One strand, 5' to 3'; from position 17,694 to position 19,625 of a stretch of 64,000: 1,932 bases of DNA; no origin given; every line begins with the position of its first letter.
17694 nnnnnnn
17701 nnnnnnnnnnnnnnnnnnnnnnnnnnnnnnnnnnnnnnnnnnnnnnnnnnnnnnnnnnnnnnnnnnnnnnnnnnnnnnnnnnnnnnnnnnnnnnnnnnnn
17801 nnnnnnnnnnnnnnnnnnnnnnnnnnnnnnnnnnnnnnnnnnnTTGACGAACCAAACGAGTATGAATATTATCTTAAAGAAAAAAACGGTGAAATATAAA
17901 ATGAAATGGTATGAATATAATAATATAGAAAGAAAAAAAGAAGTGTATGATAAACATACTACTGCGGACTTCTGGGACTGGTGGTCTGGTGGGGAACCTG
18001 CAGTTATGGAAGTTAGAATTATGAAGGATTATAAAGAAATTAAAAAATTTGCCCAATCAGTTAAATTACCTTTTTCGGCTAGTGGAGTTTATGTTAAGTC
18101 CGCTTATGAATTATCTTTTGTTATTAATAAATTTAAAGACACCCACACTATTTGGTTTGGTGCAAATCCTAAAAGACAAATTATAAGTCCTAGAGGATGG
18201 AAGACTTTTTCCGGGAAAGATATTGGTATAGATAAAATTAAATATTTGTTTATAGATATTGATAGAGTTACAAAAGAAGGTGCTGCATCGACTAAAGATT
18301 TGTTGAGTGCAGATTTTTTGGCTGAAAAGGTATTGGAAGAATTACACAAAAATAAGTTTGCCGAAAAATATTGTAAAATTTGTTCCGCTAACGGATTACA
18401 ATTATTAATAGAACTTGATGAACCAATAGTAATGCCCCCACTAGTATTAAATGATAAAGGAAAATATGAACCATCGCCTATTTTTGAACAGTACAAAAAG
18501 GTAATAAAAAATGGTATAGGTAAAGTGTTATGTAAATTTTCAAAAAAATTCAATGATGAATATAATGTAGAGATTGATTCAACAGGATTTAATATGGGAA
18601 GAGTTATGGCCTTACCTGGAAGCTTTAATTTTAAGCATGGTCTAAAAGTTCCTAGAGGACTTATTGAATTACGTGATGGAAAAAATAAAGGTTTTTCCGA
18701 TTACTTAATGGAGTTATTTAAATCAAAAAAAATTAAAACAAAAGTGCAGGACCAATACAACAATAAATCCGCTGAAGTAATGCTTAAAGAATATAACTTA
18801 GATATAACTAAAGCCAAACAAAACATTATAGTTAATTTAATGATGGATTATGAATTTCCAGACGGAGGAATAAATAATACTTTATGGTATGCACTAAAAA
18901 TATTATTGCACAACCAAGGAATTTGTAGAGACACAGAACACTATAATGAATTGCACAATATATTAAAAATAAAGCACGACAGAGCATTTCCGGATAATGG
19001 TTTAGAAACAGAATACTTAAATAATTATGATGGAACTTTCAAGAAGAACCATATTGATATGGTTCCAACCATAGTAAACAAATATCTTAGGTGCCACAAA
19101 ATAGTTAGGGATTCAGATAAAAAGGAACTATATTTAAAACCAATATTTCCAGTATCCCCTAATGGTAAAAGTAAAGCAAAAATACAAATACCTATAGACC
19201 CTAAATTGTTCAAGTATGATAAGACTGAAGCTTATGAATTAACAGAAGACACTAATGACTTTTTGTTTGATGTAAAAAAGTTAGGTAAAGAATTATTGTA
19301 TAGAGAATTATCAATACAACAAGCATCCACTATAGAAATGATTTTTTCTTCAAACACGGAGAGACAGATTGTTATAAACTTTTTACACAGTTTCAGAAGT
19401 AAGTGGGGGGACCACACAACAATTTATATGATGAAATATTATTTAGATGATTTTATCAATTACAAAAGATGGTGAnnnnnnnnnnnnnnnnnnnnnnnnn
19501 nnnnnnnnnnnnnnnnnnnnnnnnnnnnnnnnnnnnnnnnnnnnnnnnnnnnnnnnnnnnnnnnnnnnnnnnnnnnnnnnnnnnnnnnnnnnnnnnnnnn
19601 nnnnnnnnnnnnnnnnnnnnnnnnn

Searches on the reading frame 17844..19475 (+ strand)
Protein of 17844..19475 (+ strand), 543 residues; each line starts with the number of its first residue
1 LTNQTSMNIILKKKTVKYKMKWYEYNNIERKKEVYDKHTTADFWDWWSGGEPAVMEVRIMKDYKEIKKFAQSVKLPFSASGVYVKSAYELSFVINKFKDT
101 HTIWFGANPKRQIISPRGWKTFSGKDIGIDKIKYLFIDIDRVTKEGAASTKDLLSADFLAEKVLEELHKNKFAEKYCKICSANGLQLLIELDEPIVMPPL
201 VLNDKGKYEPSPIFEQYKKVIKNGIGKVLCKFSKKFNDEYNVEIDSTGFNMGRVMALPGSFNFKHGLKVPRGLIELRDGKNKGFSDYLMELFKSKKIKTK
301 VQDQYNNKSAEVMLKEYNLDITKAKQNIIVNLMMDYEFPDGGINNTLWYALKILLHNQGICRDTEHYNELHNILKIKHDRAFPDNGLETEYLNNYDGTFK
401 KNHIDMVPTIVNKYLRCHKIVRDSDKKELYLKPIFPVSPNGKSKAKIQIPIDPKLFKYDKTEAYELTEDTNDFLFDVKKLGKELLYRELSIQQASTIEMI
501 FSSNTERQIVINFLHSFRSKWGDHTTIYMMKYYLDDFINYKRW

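Call 11: search_protein_families(library=pfam, proteins=[window:17844-19475:+], max_evalue=0.01)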
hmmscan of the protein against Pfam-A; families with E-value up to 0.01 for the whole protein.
window:17844-19475:+ (543 aa): 0 families

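Call 25: search_protein_families(library=phrogs, proteins=[window:17844-19475:+], max_evalue=0.01)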
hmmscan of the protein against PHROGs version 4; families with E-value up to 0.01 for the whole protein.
window:17844-19475:+ (543 aa): 0 families

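Call 96: search_solved_structures(query=window:17844-19475:+, max_evalue=0.01)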
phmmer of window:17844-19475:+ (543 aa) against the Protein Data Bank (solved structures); distinct sequences matched with E-value up to 0.01: 0.
